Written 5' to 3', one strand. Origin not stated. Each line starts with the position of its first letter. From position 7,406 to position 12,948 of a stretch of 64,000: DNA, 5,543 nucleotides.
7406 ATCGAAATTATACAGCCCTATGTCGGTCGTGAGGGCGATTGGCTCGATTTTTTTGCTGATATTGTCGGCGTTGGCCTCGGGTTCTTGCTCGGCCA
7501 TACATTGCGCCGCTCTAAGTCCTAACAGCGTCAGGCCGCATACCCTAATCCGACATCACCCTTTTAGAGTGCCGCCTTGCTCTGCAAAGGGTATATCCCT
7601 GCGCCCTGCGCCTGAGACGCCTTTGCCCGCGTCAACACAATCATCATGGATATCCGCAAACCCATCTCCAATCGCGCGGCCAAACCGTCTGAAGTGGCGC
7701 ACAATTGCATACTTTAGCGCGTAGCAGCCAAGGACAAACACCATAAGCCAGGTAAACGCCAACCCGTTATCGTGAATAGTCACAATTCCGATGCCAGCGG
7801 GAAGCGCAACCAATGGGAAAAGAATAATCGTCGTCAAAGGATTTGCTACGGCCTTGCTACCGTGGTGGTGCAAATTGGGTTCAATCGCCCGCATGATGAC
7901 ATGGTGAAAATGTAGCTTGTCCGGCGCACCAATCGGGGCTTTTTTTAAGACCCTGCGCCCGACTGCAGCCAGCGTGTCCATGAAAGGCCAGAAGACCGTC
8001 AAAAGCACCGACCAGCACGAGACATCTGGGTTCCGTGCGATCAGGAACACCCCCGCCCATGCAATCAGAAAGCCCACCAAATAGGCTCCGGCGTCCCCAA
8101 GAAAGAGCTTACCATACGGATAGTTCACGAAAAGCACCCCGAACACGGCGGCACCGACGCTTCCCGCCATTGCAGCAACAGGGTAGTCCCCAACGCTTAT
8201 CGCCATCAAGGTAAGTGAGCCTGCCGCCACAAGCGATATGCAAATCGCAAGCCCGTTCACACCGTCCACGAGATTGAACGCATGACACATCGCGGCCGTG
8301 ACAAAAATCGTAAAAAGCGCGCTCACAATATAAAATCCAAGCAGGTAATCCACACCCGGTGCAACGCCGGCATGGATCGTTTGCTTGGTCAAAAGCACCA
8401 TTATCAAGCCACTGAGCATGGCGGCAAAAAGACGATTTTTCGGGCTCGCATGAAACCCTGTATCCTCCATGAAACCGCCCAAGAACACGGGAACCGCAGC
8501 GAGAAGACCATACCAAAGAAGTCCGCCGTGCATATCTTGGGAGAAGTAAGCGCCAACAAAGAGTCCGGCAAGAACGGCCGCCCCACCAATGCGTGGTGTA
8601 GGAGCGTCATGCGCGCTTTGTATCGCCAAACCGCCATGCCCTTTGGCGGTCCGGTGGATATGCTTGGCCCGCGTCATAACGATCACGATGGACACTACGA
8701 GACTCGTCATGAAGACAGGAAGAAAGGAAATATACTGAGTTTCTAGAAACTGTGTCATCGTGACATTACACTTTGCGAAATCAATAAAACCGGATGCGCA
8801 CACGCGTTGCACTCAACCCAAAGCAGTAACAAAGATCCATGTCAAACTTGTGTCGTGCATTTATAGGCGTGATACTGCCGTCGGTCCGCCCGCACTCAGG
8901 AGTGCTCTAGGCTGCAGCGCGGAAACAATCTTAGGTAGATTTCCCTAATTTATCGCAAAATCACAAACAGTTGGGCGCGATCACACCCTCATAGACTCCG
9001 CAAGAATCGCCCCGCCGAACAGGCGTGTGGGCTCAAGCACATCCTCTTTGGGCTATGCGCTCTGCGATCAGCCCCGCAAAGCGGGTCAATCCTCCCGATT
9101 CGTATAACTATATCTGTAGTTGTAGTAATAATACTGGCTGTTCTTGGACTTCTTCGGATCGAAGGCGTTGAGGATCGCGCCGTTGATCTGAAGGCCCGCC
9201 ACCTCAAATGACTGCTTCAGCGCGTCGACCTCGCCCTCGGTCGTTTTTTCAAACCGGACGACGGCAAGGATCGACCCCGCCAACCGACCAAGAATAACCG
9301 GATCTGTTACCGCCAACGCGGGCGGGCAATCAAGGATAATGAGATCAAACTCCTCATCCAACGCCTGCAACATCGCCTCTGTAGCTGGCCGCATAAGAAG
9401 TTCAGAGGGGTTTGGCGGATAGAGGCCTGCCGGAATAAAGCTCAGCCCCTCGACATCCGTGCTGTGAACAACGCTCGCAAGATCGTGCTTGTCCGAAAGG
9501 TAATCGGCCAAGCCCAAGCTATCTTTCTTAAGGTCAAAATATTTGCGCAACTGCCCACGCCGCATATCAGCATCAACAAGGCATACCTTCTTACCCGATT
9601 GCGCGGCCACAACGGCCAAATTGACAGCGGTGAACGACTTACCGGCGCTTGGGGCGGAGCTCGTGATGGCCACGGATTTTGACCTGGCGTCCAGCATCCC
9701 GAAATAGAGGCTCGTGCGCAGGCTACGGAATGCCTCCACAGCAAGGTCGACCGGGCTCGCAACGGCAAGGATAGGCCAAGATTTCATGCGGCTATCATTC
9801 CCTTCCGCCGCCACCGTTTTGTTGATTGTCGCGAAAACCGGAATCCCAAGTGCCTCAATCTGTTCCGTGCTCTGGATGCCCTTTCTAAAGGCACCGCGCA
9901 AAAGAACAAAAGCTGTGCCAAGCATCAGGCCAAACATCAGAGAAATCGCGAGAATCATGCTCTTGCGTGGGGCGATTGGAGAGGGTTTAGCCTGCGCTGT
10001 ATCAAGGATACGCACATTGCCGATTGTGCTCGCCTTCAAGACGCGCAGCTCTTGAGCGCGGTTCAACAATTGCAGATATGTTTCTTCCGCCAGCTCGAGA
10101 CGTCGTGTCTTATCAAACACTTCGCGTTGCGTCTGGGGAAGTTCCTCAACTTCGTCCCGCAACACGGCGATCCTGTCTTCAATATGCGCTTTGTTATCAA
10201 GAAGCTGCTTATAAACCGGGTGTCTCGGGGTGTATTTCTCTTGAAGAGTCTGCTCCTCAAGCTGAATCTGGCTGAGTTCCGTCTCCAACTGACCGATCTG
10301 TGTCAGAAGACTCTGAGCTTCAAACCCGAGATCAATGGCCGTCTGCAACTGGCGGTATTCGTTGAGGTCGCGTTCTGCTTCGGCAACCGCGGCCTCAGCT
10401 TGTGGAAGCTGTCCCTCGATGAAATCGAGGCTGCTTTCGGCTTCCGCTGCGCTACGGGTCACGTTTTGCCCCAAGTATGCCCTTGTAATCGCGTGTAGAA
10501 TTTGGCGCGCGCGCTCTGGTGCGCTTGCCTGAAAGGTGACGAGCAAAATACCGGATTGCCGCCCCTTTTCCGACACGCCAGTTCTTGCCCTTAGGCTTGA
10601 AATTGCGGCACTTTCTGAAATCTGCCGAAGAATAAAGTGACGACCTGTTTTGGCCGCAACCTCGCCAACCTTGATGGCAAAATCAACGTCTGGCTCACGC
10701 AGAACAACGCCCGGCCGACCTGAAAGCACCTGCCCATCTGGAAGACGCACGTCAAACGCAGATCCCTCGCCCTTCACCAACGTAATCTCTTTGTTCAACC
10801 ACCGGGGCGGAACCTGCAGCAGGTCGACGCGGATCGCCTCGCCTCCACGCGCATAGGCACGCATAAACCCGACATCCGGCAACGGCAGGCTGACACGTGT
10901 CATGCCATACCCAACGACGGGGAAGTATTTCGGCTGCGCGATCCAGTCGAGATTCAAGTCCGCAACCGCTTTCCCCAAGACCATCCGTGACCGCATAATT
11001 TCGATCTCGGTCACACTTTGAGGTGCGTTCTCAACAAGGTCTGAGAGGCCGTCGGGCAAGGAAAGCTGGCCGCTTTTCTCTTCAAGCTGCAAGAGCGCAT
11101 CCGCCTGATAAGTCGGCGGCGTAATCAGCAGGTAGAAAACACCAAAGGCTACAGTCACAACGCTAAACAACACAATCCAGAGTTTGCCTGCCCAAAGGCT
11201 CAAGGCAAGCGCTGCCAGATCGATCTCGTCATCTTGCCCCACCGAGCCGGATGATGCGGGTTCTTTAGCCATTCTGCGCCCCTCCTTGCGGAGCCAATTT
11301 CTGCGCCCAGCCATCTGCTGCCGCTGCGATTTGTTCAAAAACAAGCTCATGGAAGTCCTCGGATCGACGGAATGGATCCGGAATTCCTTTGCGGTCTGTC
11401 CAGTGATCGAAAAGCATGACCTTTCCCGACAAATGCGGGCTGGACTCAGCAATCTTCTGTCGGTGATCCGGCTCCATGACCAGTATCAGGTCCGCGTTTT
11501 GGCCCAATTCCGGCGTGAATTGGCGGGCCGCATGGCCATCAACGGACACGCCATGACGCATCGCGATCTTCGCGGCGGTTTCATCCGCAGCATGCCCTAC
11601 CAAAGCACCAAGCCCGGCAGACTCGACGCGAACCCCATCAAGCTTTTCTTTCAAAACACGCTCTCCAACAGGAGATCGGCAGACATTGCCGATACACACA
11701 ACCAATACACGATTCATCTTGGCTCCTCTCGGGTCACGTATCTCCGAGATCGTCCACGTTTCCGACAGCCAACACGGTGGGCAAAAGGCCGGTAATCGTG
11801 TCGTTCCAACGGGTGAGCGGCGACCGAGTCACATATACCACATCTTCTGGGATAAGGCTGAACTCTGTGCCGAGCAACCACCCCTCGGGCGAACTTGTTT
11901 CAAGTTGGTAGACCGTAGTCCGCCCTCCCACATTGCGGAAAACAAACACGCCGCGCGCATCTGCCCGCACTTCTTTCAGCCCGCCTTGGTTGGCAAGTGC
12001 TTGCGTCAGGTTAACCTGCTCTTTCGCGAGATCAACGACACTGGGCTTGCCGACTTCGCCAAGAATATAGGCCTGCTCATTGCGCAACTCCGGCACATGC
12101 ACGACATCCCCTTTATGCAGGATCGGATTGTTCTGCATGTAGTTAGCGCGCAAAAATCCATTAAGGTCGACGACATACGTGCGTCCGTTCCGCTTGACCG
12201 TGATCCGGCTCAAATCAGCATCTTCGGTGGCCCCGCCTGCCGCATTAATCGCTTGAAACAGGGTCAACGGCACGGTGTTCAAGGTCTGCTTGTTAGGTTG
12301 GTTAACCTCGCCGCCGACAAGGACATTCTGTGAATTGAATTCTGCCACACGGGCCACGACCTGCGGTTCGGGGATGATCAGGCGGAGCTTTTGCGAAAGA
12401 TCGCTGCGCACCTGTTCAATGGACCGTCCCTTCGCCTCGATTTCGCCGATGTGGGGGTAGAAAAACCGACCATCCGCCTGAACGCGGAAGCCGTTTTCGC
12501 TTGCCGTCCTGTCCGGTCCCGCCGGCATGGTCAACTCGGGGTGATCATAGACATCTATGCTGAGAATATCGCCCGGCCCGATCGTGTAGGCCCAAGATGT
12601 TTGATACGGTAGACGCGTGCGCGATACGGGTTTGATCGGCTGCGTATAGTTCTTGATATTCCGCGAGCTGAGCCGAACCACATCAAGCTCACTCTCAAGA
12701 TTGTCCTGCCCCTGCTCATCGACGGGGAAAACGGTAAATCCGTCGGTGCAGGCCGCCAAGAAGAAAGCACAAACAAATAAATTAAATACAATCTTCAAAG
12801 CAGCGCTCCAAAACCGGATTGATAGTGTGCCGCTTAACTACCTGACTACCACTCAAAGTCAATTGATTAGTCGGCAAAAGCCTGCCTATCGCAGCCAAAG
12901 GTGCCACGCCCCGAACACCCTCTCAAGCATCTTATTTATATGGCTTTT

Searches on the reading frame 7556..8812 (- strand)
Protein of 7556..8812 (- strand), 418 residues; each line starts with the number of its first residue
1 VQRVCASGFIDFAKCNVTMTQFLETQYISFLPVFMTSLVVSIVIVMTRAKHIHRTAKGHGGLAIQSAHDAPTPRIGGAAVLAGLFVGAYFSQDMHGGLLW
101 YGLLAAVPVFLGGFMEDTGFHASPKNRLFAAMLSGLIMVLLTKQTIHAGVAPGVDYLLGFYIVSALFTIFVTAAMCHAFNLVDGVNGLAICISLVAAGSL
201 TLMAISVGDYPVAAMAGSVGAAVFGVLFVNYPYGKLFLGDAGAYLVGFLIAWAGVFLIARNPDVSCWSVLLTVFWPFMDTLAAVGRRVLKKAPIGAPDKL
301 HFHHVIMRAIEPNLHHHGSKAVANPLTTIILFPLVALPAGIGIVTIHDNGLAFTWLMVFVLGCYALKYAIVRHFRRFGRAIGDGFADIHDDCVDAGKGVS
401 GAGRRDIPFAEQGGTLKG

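Call 24: search_protein_families(library=pfam, proteins=[window:7556-8812:-])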
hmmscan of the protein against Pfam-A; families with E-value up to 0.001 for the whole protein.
window:7556-8812:- (418 aa): 1 family
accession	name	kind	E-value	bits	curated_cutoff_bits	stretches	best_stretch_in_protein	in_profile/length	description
PF00953.26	Glycos_transf_4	-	1.7e-22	80.6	27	1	100-255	2-157/160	Glycosyl transferase family 4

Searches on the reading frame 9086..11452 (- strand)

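Call 24: search_protein_families(library=pfam, proteins=[window:9086-11452:-])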
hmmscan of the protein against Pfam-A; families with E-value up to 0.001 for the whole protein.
window:9086-11452:- (788 aa): 7 families
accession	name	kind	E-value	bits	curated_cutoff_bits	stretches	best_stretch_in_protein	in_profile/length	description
PF13807.11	GNVR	-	8.2e-26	90.2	27.7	1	440-520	1-81/82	G-rich domain on putative tyrosine kinase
PF23607.1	WZC_N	-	3.2e-20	73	27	1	171-277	2-109/110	Tyrosine-protein kinase Wzc, N-terminal domain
PF02706.20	Wzz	-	1.2e-18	67.7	25.5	1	75-166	1-91/91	Chain length determinant protein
PF13614.12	AAA_31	-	1.7e-12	48.1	27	1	592-721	2-137/177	AAA domain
PF01656.29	CbiA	-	8.7e-09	35.8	25.4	1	595-773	2-92/125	CobQ/CobB/MinD/ParA nucleotide binding domain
PF10609.15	ParA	-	2.8e-06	27.4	27.1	1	593-712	5-122/246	NUBPL iron-transfer P-loop NTPase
PF09140.17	MipZ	-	3e-05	23.9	20.7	1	602-710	11-108/262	ATPase MipZ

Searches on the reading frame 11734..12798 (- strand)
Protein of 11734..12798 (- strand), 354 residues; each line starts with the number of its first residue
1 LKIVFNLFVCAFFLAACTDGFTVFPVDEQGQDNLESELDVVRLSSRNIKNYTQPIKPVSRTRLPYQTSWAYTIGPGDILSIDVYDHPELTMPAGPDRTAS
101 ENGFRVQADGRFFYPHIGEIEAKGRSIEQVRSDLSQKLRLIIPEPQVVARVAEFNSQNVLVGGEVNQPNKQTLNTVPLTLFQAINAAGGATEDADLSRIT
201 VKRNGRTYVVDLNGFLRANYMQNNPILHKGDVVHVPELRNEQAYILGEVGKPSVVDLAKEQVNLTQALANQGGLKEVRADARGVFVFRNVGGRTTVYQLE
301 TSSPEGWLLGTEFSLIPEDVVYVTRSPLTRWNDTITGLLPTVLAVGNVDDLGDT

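Call 24: search_protein_families(library=pfam, proteins=[window:11734-12798:-])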
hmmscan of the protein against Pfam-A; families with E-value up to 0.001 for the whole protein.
window:11734-12798:- (354 aa): 3 families
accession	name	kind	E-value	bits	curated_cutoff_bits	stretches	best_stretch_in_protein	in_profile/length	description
PF22461.2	SLBB_2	-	4.6e-36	123.2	27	2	157-235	1-79/79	SLBB domain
PF02563.21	Poly_export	-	8.6e-21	74.4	28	1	67-151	3-76/77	Polysaccharide biosynthesis/export protein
PF10531.15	SLBB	-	1.3e-13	50.9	27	2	160-210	3-54/55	SLBB domain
